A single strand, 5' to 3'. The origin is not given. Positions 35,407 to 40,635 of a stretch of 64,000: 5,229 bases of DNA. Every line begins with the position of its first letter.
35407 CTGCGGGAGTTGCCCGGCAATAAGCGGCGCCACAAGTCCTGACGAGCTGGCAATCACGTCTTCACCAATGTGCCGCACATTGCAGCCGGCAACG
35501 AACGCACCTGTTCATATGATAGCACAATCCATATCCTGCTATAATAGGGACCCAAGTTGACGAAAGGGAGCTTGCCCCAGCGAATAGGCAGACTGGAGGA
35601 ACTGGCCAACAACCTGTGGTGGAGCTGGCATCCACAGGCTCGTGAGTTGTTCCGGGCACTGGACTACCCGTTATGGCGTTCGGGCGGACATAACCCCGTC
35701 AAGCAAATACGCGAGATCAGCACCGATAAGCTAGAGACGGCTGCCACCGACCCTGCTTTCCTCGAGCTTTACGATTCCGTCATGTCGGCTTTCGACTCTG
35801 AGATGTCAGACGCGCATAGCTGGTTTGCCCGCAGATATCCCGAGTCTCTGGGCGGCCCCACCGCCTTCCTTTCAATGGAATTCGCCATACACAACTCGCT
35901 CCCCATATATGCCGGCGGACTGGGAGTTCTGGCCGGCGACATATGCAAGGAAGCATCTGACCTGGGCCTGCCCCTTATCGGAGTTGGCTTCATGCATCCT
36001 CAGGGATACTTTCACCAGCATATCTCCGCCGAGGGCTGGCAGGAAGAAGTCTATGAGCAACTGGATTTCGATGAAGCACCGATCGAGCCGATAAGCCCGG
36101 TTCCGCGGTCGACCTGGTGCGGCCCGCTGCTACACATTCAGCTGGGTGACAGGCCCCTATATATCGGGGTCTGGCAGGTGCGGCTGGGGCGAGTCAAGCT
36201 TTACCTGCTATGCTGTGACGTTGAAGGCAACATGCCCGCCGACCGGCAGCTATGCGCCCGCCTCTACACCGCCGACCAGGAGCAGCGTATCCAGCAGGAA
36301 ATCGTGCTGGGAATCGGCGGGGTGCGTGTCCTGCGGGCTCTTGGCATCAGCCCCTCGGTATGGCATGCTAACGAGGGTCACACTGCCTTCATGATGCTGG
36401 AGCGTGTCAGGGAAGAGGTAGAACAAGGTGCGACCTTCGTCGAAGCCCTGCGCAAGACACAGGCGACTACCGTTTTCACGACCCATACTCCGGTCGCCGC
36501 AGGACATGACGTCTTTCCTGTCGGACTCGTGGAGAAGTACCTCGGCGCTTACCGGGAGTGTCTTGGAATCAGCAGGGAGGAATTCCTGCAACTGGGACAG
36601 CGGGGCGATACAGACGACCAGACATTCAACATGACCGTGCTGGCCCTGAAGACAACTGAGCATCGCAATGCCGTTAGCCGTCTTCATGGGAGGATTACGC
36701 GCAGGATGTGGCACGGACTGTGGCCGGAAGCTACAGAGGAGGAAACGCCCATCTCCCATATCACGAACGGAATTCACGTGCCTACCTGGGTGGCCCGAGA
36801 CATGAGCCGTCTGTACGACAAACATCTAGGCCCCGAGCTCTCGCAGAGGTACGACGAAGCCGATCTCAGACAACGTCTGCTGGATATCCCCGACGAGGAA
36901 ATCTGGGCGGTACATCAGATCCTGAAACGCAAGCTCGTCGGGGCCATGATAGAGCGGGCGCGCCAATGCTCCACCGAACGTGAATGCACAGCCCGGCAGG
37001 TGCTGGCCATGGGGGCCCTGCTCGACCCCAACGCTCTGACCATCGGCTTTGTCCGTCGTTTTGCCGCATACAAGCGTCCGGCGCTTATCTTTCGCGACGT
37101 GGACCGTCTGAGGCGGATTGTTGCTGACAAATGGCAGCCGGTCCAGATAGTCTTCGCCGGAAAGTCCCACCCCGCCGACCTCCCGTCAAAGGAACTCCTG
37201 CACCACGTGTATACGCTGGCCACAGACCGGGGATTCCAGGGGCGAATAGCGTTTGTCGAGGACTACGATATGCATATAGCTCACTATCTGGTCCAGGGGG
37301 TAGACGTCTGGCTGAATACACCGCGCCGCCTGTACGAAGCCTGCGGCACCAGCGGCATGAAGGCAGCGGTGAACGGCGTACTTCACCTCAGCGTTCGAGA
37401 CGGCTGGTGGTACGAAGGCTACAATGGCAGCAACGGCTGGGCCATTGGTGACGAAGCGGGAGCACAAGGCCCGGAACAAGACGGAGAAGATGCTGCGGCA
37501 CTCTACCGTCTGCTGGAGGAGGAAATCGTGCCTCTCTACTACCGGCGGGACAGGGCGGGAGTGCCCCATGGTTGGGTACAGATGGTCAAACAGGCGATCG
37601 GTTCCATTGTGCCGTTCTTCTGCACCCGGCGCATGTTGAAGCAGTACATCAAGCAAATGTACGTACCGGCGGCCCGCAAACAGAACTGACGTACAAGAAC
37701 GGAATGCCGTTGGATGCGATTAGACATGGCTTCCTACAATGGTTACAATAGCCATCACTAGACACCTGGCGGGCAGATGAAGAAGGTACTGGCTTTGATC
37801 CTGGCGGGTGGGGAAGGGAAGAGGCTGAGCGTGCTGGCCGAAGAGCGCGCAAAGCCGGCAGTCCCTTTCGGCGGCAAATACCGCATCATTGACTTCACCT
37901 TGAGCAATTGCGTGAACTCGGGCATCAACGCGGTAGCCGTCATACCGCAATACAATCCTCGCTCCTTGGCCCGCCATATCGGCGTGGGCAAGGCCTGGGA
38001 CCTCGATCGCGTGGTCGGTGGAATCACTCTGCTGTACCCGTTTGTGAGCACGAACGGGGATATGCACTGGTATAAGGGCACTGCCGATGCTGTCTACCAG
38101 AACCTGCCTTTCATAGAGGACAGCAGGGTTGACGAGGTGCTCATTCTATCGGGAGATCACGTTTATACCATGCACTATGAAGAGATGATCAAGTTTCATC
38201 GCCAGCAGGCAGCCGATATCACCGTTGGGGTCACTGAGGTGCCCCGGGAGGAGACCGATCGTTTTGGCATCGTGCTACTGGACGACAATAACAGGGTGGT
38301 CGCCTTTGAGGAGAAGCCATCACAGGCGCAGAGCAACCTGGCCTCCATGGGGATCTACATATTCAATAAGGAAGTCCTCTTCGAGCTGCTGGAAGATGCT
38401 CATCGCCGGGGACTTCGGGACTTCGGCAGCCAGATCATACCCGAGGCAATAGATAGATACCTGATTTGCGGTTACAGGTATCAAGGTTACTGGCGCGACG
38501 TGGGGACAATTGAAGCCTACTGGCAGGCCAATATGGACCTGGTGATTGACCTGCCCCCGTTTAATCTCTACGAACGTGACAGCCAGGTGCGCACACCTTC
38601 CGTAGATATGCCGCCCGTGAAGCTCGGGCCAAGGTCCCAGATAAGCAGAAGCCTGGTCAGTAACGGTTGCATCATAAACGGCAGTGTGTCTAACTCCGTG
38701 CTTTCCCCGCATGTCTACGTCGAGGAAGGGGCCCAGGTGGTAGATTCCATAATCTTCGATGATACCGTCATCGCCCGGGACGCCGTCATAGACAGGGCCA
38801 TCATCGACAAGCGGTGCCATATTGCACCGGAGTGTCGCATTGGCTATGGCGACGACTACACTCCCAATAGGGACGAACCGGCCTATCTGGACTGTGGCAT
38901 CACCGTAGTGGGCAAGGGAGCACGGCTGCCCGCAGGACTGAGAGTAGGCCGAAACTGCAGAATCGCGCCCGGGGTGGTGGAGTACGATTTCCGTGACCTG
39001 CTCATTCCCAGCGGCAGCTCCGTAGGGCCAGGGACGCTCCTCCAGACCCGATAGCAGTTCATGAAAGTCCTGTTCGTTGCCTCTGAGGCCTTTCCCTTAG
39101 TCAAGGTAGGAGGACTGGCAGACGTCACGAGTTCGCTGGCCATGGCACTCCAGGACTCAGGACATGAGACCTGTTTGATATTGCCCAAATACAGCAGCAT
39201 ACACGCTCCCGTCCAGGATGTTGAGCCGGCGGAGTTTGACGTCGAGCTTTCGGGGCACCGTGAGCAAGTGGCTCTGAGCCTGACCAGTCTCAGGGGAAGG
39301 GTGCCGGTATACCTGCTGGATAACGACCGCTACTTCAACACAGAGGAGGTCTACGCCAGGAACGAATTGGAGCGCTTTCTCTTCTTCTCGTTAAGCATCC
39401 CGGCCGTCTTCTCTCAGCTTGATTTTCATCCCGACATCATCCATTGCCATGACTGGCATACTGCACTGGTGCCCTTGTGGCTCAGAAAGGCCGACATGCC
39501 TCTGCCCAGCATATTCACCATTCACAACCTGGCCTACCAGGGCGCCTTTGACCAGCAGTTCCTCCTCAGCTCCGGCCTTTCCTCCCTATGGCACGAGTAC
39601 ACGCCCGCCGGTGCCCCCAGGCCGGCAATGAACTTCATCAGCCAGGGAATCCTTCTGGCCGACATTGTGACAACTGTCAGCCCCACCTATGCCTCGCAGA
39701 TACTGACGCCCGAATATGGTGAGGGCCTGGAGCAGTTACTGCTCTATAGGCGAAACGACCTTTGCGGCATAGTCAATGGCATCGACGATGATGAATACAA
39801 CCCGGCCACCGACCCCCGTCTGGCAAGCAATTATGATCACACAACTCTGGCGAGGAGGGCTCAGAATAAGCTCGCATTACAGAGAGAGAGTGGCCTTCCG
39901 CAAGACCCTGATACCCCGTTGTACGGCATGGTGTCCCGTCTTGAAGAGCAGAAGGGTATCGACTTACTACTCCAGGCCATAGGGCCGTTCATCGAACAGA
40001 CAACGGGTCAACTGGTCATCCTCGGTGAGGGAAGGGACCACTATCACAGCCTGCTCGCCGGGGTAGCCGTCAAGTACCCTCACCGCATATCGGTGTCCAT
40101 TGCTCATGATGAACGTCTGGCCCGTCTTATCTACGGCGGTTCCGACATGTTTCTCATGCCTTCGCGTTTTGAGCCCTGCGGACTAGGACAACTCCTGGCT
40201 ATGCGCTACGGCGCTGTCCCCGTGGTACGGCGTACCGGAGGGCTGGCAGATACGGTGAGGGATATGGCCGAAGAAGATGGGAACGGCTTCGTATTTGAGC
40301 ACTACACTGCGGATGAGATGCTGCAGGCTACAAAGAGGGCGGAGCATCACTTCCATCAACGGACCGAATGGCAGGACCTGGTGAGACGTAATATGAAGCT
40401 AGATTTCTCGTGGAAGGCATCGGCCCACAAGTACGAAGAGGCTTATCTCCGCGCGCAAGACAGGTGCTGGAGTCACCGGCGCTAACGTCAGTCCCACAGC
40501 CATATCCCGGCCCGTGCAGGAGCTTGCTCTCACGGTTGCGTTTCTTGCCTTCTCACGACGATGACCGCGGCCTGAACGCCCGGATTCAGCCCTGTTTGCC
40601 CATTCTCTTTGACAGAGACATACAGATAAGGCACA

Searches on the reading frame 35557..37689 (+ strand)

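Call 18: search_protein_families(library=ncbifam, proteins=[window:35557-37689:+], max_evalue=1e-8)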
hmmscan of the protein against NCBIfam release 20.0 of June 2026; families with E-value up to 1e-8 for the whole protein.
window:35557-37689:+ (710 aa): 4 families
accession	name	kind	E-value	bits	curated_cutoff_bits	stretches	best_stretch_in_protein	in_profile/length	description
TIGR02094.1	more_P_ylases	subfamily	3.4e-241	802.2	191.7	1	103-704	2-600/600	alpha-glucan family phosphorylase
NF041129.1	maldex_phorlase_Thcocales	equivalog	3.3e-224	746.6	1500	1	5-707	4-689/816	maltodextrin phosphorylase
TIGR02093.1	P_ylase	subfamily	3e-19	68.6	552.9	1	270-616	312-670/804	glycogen/starch/alpha-glucan family phosphorylase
NF011562.0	PRK14986.1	equivalog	5.2e-11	41.3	1546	1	354-616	418-676/815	glycogen phosphorylase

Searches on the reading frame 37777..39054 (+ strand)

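Call 18: search_protein_families(library=ncbifam, proteins=[window:37777-39054:+], max_evalue=1e-8)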
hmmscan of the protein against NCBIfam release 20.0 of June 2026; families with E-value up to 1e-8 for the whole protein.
window:37777-39054:+ (425 aa): 20 families
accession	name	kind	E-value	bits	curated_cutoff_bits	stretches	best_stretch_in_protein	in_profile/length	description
NF003670.0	PRK05293.1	equivalog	1.9e-140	468.1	470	1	2-380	3-371/382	glucose-1-phosphate adenylyltransferase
TIGR02091.1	glgC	equivalog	6.7e-130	433.4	424.9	1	4-356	1-363/364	glucose-1-phosphate adenylyltransferase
NF001947.0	PRK00725.1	subfamily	6.1e-118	394.2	470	1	2-360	15-398/426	glucose-1-phosphate adenylyltransferase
NF002023.0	PRK00844.1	subfamily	5.3e-113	377.9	458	1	1-383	4-407/408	glucose-1-phosphate adenylyltransferase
NF002772.0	PRK02862.1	equivalog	2.2e-103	346.3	537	2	1-184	1-182/429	glucose-1-phosphate adenylyltransferase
TIGR02092.1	glgD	equivalog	3.1e-77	260.1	236.6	1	3-355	2-354/370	glucose-1-phosphate adenylyltransferase subunit GlgD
NF052502.1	man1P_GTase_Rv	exception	1.1e-37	129.8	440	1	6-357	3-332/352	mannose-1-phosphate guanylyltransferase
TIGR01208.1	rmlA_long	equivalog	1.4e-29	103.1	320.25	1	6-300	2-274/353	glucose-1-phosphate thymidylyltransferase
TIGR03992.1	Arch_glmU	subfamily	3.8e-28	98.5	292.1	1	6-331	3-297/393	bifunctional sugar-1-phosphate nucleotidylyltransferase/acetyltransferase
NF041313.1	UDPGP_AglF_Halo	equivalog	9e-20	71.1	400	1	6-230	3-204/234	UTP--glucose-1-phosphate uridylyltransferase AglF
NF041173.1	Sug_nt_acttase_Thmprot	equivalog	4.5e-14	52.2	600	1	6-322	3-288/405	bifunctional sugar-1-phosphate nucleotidylyltransferase/acetyltransferase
TIGR01207.1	rmlA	equivalog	1.3e-13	50.8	360.65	1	7-201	3-180/286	glucose-1-phosphate thymidylyltransferase RfbA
TIGR01099.1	galU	equivalog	3.8e-13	49.6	326.8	1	100-249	105-259/261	UTP--glucose-1-phosphate uridylyltransferase GalU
TIGR02623.1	G1P_cyt_trans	equivalog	9.9e-13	48.1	300.25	0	119-245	120-235/255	glucose-1-phosphate cytidylyltransferase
NF045761.1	NAMPUrTaseMurU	equivalog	4.4e-12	46.3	250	1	6-251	3-223/226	N-acetylmuramate alpha-1-phosphate uridylyltransferase MurU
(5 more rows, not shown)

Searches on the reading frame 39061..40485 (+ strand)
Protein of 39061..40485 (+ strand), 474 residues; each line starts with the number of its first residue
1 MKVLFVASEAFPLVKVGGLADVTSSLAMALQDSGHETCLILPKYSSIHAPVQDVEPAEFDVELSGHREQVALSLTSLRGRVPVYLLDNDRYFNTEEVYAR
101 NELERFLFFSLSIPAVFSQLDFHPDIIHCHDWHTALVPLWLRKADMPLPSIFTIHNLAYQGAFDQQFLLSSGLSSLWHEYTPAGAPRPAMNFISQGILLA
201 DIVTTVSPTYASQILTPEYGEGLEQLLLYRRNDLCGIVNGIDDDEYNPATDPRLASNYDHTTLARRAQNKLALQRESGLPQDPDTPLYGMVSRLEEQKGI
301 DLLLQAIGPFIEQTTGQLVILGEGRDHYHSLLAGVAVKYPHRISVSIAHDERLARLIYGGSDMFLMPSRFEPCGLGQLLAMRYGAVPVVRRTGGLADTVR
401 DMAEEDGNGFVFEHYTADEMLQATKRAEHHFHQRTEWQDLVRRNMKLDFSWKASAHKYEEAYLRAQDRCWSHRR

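Call 18: search_protein_families(library=ncbifam, proteins=[window:39061-40485:+], max_evalue=1e-8)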
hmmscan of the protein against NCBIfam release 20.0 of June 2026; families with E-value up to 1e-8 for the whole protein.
window:39061-40485:+ (474 aa): 14 families
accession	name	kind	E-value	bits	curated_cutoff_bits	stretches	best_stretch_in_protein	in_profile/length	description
TIGR02095.1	glgA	subfamily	5.6e-160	533.1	328.45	1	1-464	1-476/477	glycogen/starch synthase, ADP-glucose type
NF001898.0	PRK00654.1-1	equivalog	9.5e-147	489.5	603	1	1-463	1-473/477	glycogen synthase GlgA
NF001900.0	PRK00654.1-3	equivalog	6e-139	463.6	509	1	1-463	1-452/481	glycogen synthase GlgA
NF001899.0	PRK00654.1-2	equivalog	8.5e-137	456.4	459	1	1-464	1-474/478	glycogen synthase GlgA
NF001903.0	PRK00654.2-2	equivalog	4e-132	441.3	616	1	1-467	1-480/482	glycogen synthase GlgA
NF010699.0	PRK14099.1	equivalog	4.1e-112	375.1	762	1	1-462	4-476/485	glycogen synthase GlgA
NF001905.0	PRK00654.2-4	subfamily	7.8e-105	351.2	560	1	1-466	1-487/489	glycogen synthase GlgA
NF001901.0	PRK00654.1-5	equivalog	5.2e-99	332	649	1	2-466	25-492/502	glycogen synthase GlgA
NF010698.0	PRK14098.1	equivalog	9.8e-92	308.1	754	1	1-463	6-484/489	starch synthase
NF001906.0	PRK00654.2-5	equivalog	2.6e-87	293.8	870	1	2-465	7-483/485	glycogen synthase GlgA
NF001902.0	PRK00654.2-1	equivalog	9.8e-81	271.7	845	1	1-462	1-486/492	glycogen synthase GlgA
NF001904.0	PRK00654.2-3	equivalog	2.8e-76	257.1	577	1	1-462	1-471/475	glycogen synthase GlgA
TIGR03999.1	thiol_BshA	equivalog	1e-10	41.1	273.7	1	290-464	204-372/375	N-acetyl-alpha-D-glucosaminyl L-malate synthase BshA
TIGR02149.1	glgA_Coryne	subfamily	2.7e-09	36.7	302.4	0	119-413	79-334/391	glycogen synthase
